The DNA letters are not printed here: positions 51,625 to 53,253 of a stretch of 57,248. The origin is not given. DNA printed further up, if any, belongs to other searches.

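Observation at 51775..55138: Compact EgtB-like / SenB-like glycosyltransferase / EgtD operon: a selenoneine-type biosynthetic cluster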

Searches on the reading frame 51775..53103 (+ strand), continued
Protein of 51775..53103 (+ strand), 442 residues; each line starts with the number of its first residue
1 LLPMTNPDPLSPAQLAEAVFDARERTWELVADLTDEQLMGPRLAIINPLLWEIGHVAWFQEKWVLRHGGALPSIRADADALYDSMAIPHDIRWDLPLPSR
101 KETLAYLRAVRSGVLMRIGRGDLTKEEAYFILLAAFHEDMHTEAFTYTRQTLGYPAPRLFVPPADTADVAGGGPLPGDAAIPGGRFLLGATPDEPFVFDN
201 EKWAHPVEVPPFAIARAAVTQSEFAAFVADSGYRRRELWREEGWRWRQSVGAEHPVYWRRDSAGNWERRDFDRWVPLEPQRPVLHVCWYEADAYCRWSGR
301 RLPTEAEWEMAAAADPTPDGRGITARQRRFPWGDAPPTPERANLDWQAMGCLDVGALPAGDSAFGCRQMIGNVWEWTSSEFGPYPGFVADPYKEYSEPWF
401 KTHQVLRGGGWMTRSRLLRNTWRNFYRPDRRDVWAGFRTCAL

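Call 43: find_encoding_contigs(protein=P0024, flank=10000, max_places=2)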
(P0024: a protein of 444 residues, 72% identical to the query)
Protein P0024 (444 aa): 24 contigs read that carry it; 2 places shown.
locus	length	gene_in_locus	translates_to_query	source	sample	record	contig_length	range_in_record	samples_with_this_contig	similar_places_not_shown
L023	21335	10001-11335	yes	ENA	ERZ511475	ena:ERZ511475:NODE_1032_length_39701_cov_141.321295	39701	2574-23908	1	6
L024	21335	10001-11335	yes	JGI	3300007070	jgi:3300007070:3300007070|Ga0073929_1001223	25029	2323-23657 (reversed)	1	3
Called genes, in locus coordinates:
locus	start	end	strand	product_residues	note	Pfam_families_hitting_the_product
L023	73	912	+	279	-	PF00156:Pribosyltran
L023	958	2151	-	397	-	PF01676:Metalloenzyme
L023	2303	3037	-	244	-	PF24481:CT398_CC, PF02591:Zn_ribbon_9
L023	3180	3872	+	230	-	PF03070:TENA_THI-4, PF14518:Haem_oxygenas_2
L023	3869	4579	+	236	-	PF00730:HhH-GPD, PF00633:HHH (weak)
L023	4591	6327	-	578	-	PF00324:AA_permease, PF13520:AA_permease_2, PF13906:AA_permease_C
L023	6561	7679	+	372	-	PF13185:GAF_2, PF01590:GAF, PF13492:GAF_3 (faint), PF00989:PAS, PF13188:PAS_8, PF13426:PAS_9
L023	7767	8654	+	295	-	PF02518:HATPase_c, PF00072:Response_reg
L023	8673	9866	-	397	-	PF03331:LpxC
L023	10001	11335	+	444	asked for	PF04978:MST (faint), PF12867:DinB_2, PF03781:FGE-sulfatase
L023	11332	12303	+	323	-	PF00534:Glycos_transf_1, PF13692:Glyco_trans_1_4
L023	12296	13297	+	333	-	PF10017:Methyltransf_33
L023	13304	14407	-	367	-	PF00266:Aminotran_5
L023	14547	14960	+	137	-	PF01894:YjbQ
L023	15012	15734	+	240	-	PF01618:MotA_ExbB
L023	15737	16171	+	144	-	PF02472:ExbD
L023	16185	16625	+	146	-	PF02472:ExbD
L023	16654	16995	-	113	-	PF01740:STAS, PF13466:STAS_2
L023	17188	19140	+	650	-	PF03169:OPT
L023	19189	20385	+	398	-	PF00493:MCM, PF01078:Mg_chelatase (faint), PF00158:Sigma54_activat (faint), PF00004:AAA, PF07724:AAA_2, PF07728:AAA_5 (weak), PF10431:ClpB_D2-small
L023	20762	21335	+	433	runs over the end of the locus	PF05697:Trigger_N, PF05698:Trigger_C, PF09312:SurA_N (weak)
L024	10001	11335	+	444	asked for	PF04978:MST (faint), PF12867:DinB_2, PF03781:FGE-sulfatase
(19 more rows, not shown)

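Call 44: find_encoding_contigs(protein=P0056, flank=10000, max_places=1)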
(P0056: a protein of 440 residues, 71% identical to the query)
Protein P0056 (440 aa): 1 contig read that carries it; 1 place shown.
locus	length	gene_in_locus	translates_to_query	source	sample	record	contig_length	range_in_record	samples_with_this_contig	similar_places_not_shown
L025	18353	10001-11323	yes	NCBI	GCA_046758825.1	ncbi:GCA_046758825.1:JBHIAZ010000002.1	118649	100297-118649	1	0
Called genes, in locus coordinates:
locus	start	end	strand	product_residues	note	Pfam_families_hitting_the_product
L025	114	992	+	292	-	PF03755:YicC-like_N, PF08340:YicC-like_C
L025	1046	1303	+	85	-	PF04025:RemA-like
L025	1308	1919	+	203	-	PF00625:Guanylate_kin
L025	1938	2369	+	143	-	PF01192:RNA_pol_Rpb6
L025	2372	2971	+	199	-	PF12804:NTP_transf_3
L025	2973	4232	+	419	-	PF22039:HUTI_composite_bact (weak), PF01979:Amidohydro_1, PF07969:Amidohydro_3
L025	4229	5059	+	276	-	PF02621:VitK2_biosynth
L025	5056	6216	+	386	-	PF00155:Aminotran_1_2, PF01041:DegT_DnrJ_EryC1 (faint), PF01053:Cys_Met_Meta_PP (faint)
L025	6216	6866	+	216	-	PF00702:Hydrolase, PF12710:HAD, PF13419:HAD_2, PF13242:Hydrolase_like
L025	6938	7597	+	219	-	-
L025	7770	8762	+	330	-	PF10017:Methyltransf_33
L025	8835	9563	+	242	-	PF01717:Meth_synt_2 (weak)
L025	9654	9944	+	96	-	PF01717:Meth_synt_2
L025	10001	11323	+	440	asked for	PF04978:MST (faint), PF12867:DinB_2, PF03781:FGE-sulfatase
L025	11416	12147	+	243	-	PF00005:ABC_tran, PF13304:AAA_21 (faint)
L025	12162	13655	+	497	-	PF04069:OpuAC, PF00528:BPD_transp_1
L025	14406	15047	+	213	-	-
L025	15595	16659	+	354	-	PF09952:AbiEi_2 (weak)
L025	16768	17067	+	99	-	PF14076:DUF4258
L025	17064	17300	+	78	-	-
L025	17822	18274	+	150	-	-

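Call 55: search_protein_families(library=ncbifam, proteins=[L023:13304-14407:-, L021:8330-9709:+, L025:10001-11323:+, L016:10001-11305:+, L025:7770-8762:+], max_evalue=1e-10)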
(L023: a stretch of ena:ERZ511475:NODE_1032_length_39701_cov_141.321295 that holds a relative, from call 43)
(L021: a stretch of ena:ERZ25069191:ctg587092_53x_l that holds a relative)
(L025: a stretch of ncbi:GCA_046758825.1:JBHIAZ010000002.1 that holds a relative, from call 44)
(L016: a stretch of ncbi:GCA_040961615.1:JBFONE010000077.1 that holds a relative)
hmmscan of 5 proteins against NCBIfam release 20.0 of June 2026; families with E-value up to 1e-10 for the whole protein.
L023:13304-14407:- (367 aa): 3 families
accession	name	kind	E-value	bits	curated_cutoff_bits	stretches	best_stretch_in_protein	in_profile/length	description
NF003764.0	PRK05355.1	equivalog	3.9e-150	499.7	253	1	4-363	2-356/357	3-phosphoserine/phosphohydroxythreonine transaminase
TIGR01364.1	serC_1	equivalog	7.4e-146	485.6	443.6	1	6-363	1-358/358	phosphoserine transaminase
NF009112.0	PRK12462.1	equivalog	4.2e-145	483.1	563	1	6-362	6-363/365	phosphoserine transaminase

L021:8330-9709:+ (459 aa): 37 families (the best 25 are shown)
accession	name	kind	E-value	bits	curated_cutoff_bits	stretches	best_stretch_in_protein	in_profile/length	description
NF004990.0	PRK06370.1-1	equivalog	1.6e-251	834.8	842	1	1-457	1-457/459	FAD-containing oxidoreductase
NF004992.0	PRK06370.1-4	equivalog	3.1e-244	810.5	629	1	2-457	2-457/459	FAD-containing oxidoreductase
TIGR01350.1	lipoamide_DH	equivalog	2.2e-110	369.5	408.8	1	4-448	1-447/461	dihydrolipoyl dehydrogenase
NF040477.1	chlor_oxi_RclA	equivalog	6.8e-110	367.7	740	1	4-452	3-437/441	reactive chlorine resistance oxidoreductase RclA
NF004947.0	PRK06292.2-5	equivalog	2.8e-105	352.9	592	1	3-455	2-458/474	dihydrolipoyl dehydrogenase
NF004991.0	PRK06370.1-3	subfamily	2.8e-103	346.2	620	1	3-448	34-480/509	FAD-containing oxidoreductase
TIGR02053.1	MerA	equivalog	6.6e-99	332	454.45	1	5-447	1-445/465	mercury(II) reductase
NF041853.1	hythiocyan_redase_MerA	equivalog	2.4e-95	320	650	1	4-447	3-433/440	hypothiocyanous acid reductase MerA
NF004946.0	PRK06292.2-4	subfamily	3.9e-95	319.4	634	1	3-449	2-464/487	dihydrolipoyl dehydrogenase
NF005884.0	PRK07846.1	equivalog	2.5e-92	309.9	501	1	3-453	2-449/454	mycothione reductase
NF005572.0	PRK07251.1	equivalog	5.7e-92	308.7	537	1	4-447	3-431/438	FAD-containing oxidoreductase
NF004776.0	PRK06116.1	equivalog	6.8e-88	295.6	480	1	1-451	1-449/450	glutathione-disulfide reductase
NF004945.0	PRK06292.2-3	equivalog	4.1e-82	276.5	494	1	3-448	2-445/457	dihydrolipoyl dehydrogenase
TIGR03452.1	mycothione_red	equivalog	6.7e-82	275.8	635.65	1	4-451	2-448/452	mycothione reductase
NF003585.0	PRK05249.1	equivalog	9.3e-79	265.2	465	1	3-446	5-448/464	Si-specific NAD(P)(+) transhydrogenase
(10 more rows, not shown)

L025:10001-11323:+ (440 aa): 5 families
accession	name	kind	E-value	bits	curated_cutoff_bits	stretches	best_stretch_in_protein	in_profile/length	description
NF041186.1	SenA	equivalog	8.6e-158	525.7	420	1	8-439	4-382/382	selenoneine synthase SenA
TIGR03440.2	egtB_TIGR03440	equivalog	8.8e-103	344.6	360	1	13-437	2-412/413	ergothioneine biosynthesis protein EgtB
TIGR04344.1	ovoA_Nterm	equivalog_domain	5.2e-40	137.7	400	1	179-436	193-442/444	5-histidylcysteine sulfoxide synthase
TIGR04373.1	egtB_X_signatur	signature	1.6e-28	98.5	71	1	390-439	1-50/50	EgtB-related enzyme signature domain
TIGR03525.2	GldK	equivalog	1.9e-16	60.4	350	1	277-438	218-404/408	T9SS ring complex lipoprotein PorK/GldK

L016:10001-11305:+ (434 aa): 6 families
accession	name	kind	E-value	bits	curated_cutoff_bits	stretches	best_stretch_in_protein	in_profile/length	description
NF041186.1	SenA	equivalog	5.7e-161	536.2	420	1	4-431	5-382/382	selenoneine synthase SenA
TIGR03440.2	egtB_TIGR03440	equivalog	3.5e-102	342.6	360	1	11-429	5-412/413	ergothioneine biosynthesis protein EgtB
TIGR04344.1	ovoA_Nterm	equivalog_domain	3e-40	138.4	400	1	90-429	105-443/444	5-histidylcysteine sulfoxide synthase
TIGR04373.1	egtB_X_signatur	signature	1.1e-29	102.2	71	1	382-431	1-50/50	EgtB-related enzyme signature domain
TIGR03525.2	GldK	equivalog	3.2e-15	56.4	350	0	274-430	222-404/408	T9SS ring complex lipoprotein PorK/GldK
NF051459.1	pyoverdine_PvdO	equivalog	5.7e-11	42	500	0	169-429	36-276/280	dihydropyoverdine dehydrogenase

L025:7770-8762:+ (330 aa): 2 families
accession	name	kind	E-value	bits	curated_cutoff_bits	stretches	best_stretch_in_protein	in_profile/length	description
TIGR03438.1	egtD_ergothio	equivalog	1.3e-111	372.6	290.9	1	25-325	2-300/301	L-histidine N(alpha)-methyltransferase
TIGR03439.1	methyl_EasF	subfamily_domain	1.3e-51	175.4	205.55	1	23-322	11-318/321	EasF family methyltransferase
